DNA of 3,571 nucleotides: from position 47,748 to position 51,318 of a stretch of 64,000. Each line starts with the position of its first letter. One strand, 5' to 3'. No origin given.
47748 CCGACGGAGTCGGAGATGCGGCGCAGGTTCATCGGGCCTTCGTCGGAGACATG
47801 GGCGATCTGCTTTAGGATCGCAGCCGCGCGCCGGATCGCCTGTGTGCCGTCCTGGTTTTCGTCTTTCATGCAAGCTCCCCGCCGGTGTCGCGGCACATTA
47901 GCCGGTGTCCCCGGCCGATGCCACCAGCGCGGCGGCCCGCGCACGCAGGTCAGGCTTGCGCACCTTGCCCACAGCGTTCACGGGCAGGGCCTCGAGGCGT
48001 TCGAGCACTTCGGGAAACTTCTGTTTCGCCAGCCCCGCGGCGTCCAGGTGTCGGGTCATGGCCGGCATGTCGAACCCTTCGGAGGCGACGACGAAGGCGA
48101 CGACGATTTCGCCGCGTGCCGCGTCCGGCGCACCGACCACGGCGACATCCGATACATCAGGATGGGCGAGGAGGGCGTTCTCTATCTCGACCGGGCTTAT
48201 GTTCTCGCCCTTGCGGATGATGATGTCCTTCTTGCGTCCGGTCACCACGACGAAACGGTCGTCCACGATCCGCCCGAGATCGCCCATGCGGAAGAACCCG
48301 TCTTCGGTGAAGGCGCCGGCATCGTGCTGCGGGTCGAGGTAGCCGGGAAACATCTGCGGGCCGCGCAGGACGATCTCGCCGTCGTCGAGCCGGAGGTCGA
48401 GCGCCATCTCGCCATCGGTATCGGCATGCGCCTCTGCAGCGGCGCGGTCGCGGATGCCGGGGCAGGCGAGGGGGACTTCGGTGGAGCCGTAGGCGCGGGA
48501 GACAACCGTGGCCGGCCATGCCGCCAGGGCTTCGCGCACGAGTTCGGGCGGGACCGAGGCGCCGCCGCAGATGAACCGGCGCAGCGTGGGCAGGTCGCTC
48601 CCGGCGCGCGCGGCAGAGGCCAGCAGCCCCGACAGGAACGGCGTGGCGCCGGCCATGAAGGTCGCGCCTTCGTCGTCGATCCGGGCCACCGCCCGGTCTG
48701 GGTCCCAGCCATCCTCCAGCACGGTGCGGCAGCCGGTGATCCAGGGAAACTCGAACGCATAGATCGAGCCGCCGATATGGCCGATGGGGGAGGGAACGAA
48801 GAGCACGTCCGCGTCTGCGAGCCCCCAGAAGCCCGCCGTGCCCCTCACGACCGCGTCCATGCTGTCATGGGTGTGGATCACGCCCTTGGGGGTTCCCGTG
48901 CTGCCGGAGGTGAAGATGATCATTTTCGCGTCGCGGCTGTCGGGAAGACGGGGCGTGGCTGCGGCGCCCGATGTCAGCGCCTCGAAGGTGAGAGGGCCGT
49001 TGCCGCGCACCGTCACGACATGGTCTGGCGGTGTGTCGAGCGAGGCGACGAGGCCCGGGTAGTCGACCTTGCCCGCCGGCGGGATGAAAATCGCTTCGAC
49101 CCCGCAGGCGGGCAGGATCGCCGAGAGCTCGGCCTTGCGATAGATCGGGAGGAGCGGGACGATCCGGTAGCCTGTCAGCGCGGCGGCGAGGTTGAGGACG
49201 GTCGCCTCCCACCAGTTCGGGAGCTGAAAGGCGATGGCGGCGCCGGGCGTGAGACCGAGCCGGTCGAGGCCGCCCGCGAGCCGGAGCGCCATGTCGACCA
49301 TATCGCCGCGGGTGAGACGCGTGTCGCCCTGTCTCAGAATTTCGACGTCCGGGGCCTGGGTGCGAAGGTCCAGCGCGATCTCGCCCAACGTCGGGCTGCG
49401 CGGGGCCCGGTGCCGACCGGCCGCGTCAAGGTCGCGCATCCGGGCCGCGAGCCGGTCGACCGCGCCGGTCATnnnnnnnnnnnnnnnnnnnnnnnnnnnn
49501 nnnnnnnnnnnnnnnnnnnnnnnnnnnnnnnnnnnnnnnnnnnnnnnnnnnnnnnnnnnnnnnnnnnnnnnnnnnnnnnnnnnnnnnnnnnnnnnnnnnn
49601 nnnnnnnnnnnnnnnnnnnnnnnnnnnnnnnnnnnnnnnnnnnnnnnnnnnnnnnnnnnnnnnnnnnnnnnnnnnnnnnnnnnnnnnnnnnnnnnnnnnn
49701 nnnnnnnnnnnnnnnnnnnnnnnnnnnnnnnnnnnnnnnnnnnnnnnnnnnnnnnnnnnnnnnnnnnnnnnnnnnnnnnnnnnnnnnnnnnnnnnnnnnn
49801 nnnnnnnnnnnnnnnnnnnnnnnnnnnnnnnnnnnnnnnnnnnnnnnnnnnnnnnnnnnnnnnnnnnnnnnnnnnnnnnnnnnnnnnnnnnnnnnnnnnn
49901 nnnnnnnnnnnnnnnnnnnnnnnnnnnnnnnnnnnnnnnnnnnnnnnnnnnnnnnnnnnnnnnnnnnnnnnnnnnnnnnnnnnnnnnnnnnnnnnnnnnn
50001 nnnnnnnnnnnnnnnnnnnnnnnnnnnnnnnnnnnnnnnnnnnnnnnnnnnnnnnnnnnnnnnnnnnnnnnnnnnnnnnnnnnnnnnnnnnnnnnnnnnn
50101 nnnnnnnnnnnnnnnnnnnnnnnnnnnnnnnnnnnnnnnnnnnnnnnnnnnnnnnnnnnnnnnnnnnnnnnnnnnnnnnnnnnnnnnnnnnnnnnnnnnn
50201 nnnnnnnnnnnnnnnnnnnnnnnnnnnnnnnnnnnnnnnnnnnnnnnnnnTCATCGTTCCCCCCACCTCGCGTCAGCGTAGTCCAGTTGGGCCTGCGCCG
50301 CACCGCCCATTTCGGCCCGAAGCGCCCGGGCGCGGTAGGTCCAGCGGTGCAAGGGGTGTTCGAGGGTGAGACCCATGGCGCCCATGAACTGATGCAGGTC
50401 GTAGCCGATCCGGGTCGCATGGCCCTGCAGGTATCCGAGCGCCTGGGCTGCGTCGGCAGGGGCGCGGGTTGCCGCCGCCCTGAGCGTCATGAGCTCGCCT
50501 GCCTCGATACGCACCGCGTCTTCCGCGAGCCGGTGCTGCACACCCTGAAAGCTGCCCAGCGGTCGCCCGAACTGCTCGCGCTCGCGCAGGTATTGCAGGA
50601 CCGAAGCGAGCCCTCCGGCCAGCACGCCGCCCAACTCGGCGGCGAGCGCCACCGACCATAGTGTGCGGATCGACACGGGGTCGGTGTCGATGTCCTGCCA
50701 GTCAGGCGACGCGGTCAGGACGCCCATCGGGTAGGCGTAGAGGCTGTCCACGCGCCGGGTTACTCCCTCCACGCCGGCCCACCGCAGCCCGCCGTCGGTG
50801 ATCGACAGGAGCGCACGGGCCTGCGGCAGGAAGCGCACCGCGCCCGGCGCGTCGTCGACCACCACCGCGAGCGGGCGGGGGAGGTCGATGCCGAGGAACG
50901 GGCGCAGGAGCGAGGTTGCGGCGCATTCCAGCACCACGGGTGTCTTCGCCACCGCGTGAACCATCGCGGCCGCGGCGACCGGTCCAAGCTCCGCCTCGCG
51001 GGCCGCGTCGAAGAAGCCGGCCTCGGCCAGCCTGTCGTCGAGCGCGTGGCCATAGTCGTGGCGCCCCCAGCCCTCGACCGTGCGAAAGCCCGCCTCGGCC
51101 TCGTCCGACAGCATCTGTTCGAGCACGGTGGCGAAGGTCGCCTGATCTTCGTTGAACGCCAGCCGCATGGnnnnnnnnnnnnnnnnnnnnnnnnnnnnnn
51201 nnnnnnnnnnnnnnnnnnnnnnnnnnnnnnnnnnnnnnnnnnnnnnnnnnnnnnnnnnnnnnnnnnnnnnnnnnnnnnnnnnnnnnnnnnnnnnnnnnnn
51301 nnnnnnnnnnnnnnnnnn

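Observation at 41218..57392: Self-contained CoA-dependent catabolic island for an unknown (possibly alicyclic) carboxylate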

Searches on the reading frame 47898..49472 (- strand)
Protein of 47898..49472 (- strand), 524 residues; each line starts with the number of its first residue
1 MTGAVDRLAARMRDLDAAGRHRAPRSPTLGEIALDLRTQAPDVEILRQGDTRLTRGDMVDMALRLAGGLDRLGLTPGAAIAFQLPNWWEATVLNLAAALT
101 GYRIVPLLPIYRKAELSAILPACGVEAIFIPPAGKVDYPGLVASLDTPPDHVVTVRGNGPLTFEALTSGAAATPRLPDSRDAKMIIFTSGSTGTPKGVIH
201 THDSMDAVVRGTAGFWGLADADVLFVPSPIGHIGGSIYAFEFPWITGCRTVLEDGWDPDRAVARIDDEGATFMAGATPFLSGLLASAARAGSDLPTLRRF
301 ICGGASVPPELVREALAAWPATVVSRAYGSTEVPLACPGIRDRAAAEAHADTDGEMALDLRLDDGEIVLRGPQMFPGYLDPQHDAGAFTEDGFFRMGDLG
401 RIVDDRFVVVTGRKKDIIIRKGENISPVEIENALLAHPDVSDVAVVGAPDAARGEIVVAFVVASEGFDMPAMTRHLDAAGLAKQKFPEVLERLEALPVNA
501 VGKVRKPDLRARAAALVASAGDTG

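Call 4: search_protein_families(library=pfam, proteins=[window:47898-49472:-], max_evalue=0.00001)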
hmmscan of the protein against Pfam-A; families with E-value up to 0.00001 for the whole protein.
window:47898-49472:- (524 aa): 2 families
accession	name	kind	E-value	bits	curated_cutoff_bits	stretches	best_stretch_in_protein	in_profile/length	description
PF00501.34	AMP-binding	-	8.8e-58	196.4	29.9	1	39-379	7-384/384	AMP-binding enzyme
PF13193.12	AMP-binding_C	-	1.1e-13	52.3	24.5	1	429-503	1-76/76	AMP-binding enzyme C-terminal domain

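Call 6: search_protein_families(library=ncbifam, proteins=[window:47898-49472:-], max_evalue=0.00001)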
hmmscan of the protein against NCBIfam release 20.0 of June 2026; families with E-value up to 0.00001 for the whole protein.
window:47898-49472:- (524 aa): 105 families (the best 25 are shown)
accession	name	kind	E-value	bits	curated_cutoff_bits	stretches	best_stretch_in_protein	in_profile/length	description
TIGR03208.1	cyc_hxne_CoA_lg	equivalog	3.3e-84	283.5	792.3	1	51-510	52-537/538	cyclohexanecarboxylate-CoA ligase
NF004758.0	PRK06087.1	equivalog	1.9e-82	277.4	736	1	49-511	47-533/548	medium-chain fatty-acid--CoA ligase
NF004837.0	PRK06187.1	subfamily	9e-77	258.5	476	1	28-514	9-523/531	long-chain-fatty-acid--CoA ligase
NF005801.1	PRK07656.1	equivalog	2.1e-62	211.4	657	1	33-510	7-500/500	FadD3 family acyl-CoA ligase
NF005714.0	PRK07529.1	subfamily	1.3e-59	202.2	632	2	349-518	406-581/640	acyl-CoA synthetase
NF009233.0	PRK12583.1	subfamily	1.8e-59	201.6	832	2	179-517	200-554/558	fatty acid CoA ligase family protein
NF005702.0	PRK07514.1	subfamily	3.4e-58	197.3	558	1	43-516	20-503/506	malonyl-CoA synthase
NF004114.0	PRK05605.1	equivalog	1.3e-51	175.6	766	1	168-512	209-568/575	long-chain-fatty-acid--CoA ligase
NF006182.0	PRK08316.1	subfamily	1.8e-51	175.2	663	1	22-515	6-519/523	fatty acyl-CoA synthetase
TIGR01923.1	menE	equivalog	3.5e-50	171.1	330.15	1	57-506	4-439/442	o-succinylbenzoate--CoA ligase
NF005307.0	PRK06839.1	equivalog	4.2e-50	170.8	748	2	365-509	344-489/496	o-succinylbenzoate--CoA ligase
NF005858.0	PRK07787.1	subfamily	7.8e-50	169.7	575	1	41-510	15-469/471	acyl-CoA synthetase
NF004814.0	PRK06164.1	equivalog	2.7e-49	168.2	677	1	23-520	6-537/540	acyl-CoA synthetase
NF002966.0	PRK03640.1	equivalog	8.8e-49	166.4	556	1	178-512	139-479/483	o-succinylbenzoate--CoA ligase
NF006572.0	PRK09088.1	equivalog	1.5e-48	165.7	696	1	51-515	27-489/491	acyl-CoA synthetase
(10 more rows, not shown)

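Call 11: find_encoding_contigs(protein=window:47898-49472:-, flank=10000, max_places=6)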
Protein window:47898-49472:- (524 aa): 5 contigs read that carry it; 3 places shown.
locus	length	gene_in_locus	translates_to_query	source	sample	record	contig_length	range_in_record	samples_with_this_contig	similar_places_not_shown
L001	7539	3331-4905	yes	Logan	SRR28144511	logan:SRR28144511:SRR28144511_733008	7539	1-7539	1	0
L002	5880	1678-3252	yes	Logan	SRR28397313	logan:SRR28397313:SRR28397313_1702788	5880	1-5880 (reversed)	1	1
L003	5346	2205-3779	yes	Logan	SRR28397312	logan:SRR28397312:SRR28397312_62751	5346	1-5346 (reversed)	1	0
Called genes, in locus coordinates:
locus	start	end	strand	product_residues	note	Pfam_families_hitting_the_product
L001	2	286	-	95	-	?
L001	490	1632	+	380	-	PF02771:Acyl-CoA_dh_N, PF02770:Acyl-CoA_dh_M, PF00441:Acyl-CoA_dh_1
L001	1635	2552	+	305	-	PF00441:Acyl-CoA_dh_1, PF08028:Acyl-CoA_dh_2 (weak)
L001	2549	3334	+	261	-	PF00378:ECH_1, PF16113:ECH_2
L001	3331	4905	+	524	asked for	PF00501:AMP-binding, PF13193:AMP-binding_C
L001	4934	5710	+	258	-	PF09339:HTH_IclR, PF01614:IclR_C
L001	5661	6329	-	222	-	PF14246:TetR_C_7 (weak), PF16859:TetR_C_11 (weak), PF17940:TetR_C_31 (weak), PF16925:TetR_C_13, PF13977:TetR_C_6 (weak)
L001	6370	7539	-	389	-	?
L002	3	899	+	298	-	?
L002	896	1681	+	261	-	PF00378:ECH_1, PF16113:ECH_2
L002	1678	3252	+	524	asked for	PF00501:AMP-binding, PF13193:AMP-binding_C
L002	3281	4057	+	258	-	PF09339:HTH_IclR, PF01614:IclR_C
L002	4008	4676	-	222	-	PF14246:TetR_C_7 (weak), PF16859:TetR_C_11 (weak), PF17940:TetR_C_31 (weak), PF16925:TetR_C_13, PF13977:TetR_C_6 (weak)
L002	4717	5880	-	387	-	?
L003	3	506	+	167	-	?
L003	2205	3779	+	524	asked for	PF00501:AMP-binding, PF13193:AMP-binding_C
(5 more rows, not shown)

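Call 13: search_solved_structures(query=window:47898-49472:-, max_evalue=1e-30)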
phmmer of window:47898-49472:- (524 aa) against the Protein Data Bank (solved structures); distinct sequences matched with E-value up to 1e-30: 36.
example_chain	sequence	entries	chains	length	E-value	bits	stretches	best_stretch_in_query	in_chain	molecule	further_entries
3r44_A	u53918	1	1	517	4.2e-49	170.7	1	48-517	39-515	fatty acyl CoA synthetase FADD13 (FATTY-ACYL-CoA SYNTHETASE)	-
6e8o_A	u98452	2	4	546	2.6e-47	164.8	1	50-514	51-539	2,3-dihydroxybenzoate-AMP ligase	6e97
5wm2_A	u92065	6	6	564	9.3e-45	156.4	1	46-516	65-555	Salicylate-AMP ligase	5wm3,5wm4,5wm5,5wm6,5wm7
1md9_A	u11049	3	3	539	4.2e-44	154.2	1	27-512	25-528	2,3-dihydroxybenzoate-AMP ligase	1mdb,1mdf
4fuq_A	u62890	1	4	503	1.5e-42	149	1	51-511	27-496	Malonyl CoA synthetase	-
4gxr_A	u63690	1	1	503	2.3e-42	148.5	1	51-511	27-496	Malonyl CoA synthetase, Benzoate-CoA ligase Chimeric protein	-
4fut_A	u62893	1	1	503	1.4e-41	145.9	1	51-511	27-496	Malonyl CoA synthetase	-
4gxq_A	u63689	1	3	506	3.9e-41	144.4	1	51-511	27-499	Malonyl CoA synthetase, Benzoate-CoA ligase Chimeric protein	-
7tyb_A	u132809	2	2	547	1.1e-40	143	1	46-513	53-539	Pyochelin biosynthesis protein PchD | Pyochelin biosynthesis salicyl-AMP ligase PchD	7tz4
8r2q_A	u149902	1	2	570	2.2e-40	141.9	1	39-517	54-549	Probable fatty-acid-CoA ligase FadD5 (Fatty-acid-CoA synthetase) (Fatty-acid-CoA synthase)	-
8weu_A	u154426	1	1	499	1.3e-38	136.1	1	37-512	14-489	Fatty-acyl-CoA synthase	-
8wev_A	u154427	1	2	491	1.5e-38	135.9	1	37-512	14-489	Feruloyl-CoA Synthetase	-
6sq8_A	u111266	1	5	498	2.2e-38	135.3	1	63-510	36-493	Fatty acid CoA ligase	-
6h1b_A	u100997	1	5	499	1.7e-37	132.4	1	63-507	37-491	Fatty acid CoA ligase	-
1ult_A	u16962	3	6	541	1.7e-36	129.1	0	364-511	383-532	long chain fatty acid-CoA ligase | long-chain-fatty-acid-CoA synthetase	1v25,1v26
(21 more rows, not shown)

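Call 16: find_related_loci(query=window:47898-49472:-, collection=genome_contigs, flank=10000)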
Query window:47898-49472:- (524 aa) in genome_contigs; peptide patterns used: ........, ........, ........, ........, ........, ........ (x = any residue, [..] = any of these).
92 stretches matched a pattern; 35 encode a relative of the query (tblastn E <= 1e-3); 34 distinct loci.
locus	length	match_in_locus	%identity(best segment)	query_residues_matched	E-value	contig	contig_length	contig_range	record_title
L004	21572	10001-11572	81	1-524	0e+0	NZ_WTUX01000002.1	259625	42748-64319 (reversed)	Maritimibacter harenae strain DP07 scaffold2, whole genome shotgun sequence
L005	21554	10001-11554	79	1-518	0e+0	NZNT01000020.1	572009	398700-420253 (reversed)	MAG: Maritimibacter sp. isolate EAC76 MHASMcontig_663210, whole genome shotgun sequence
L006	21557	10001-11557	76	1-519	0e+0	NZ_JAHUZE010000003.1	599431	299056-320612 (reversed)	Maritimibacter dapengensis strain DP4N28-5 DP4N28.5_ctg0003, whole genome shotgun sequence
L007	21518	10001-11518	77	5-508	0e+0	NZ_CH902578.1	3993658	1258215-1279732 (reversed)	Maritimibacter alkaliphilus HTCC2654 1099457000270, whole genome shotgun sequence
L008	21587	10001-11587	66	1-519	0e+0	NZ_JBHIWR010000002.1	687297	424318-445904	MAG: Pseudooceanicola sp. isolate MAG29 WDNA05_bin.13.orig_2, whole genome shotgun sequence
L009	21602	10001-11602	66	1-518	0e+0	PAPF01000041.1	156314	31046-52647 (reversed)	MAG: Phyllobacteriaceae bacterium isolate SP17 MHASMcontig_2885512, whole genome shotgun sequence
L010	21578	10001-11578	66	1-510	0e+0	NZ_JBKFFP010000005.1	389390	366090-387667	Zhengella sp. ZM62 NODE_5_length_389390_cov_190.160077, whole genome shotgun sequence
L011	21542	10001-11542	66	11-510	0e+0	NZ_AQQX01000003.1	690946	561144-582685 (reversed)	Pseudooceanicola atlanticus strain 22II-s11g contig3, whole genome shotgun sequence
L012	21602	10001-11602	64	1-518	0e+0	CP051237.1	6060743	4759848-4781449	MAG: Pararhizobium sp. isolate ih9 chromosome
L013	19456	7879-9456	64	8-517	0e+0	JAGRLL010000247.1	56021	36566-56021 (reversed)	MAG: Nitratireductor sp. isolate HKST-UBA64 2008_59199, whole genome shotgun sequence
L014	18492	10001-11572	63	5-517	0e+0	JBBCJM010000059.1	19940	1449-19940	MAG: Paracoccaceae bacterium isolate MAG_CPA_32 P10A_000000032022, whole genome shotgun sequence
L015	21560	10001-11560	61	1-510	0e+0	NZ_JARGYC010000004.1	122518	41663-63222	Psychromarinibacter sediminicola strain C21-152 scaffold_4_length=122519, whole genome shotgun sequence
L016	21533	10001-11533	61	25-523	0e+0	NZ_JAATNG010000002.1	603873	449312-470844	Pseudoruegeria sp. HB172150 scaffold2, whole genome shotgun sequence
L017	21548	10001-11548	68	7-514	0e+0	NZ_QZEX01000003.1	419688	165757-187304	Chachezhania antarctica strain SM1703 scaffold3, whole genome shotgun sequence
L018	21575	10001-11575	58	4-513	0e+0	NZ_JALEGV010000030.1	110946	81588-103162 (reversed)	MAG: Oricola sp. isolate HH_bin22 k97_111457, whole genome shotgun sequence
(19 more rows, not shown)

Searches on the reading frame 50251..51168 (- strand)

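Call 4: search_protein_families(library=pfam, proteins=[window:50251-51168:-], max_evalue=0.00001)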
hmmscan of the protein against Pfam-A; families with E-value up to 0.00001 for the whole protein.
window:50251-51168:- (305 aa): 2 families
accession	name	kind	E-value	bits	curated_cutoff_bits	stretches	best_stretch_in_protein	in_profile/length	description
PF00441.29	Acyl-CoA_dh_1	-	3.7e-17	63.3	22.4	1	174-295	17-142/150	Acyl-CoA dehydrogenase, C-terminal domain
PF08028.16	Acyl-CoA_dh_2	-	1.2e-06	29.3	22.7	1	182-276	10-119/134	Acyl-CoA dehydrogenase, C-terminal domain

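Call 6: search_protein_families(library=ncbifam, proteins=[window:50251-51168:-], max_evalue=0.00001)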
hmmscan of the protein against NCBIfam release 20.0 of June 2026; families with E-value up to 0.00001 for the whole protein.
window:50251-51168:- (305 aa): 11 families
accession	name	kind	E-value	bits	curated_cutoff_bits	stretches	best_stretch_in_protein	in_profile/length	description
NF042439.1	SulpropCoADesulf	equivalog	2.6e-16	59.4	600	1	181-293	244-361/379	3-sulfinopropanoyl-CoA desulfinase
NF050027.1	acylCoADhIpdE2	equivalog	1.2e-12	48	450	1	170-293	179-301/311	acyl-CoA dehydrogenase IpdE2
NF042972.1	AcrlCoAredClosAcrC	equivalog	3.3e-11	42.5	640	1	174-276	244-351/378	acryloyl-CoA reductase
NF045652.1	ProlPCPDhRedW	equivalog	4.1e-11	42.3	650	1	177-268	245-341/376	L-prolyl-[peptidyl-carrier protein] dehydrogenase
TIGR03203.1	pimD_small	equivalog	6.7e-10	38.6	652.7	1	173-273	241-348/378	pimeloyl-CoA dehydrogenase small subunit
NF008997.0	PRK12341.1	equivalog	4.8e-09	35.7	537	1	175-287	245-362/382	acyl-CoA dehydrogenase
NF045552.1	GlutCoADH_Des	equivalog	5.8e-09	35.6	470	1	176-279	248-356/387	glutaryl-CoA dehydrogenase Acd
NF043006.1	CyhCrbnylCoADH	equivalog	1.1e-08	34.5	650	1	174-294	243-367/380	cyclohexane-1-carbonyl-CoA dehydrogenase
NF053553.1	prodigi_MBC_PigA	equivalog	8.1e-08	31.8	500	1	175-275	248-353/381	prodigiosin MBC biosynthesis dehydrogenase PigA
TIGR03207.1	cyc_hxne_CoA_dh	equivalog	7.3e-07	28.2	575.35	1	182-232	248-298/372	cyclohexanecarboxyl-CoA dehydrogenase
NF052270.1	Staph_DH_FadE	equivalog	1.8e-06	26.9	600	1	172-216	261-303/400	acyl-CoA dehydrogenase FadE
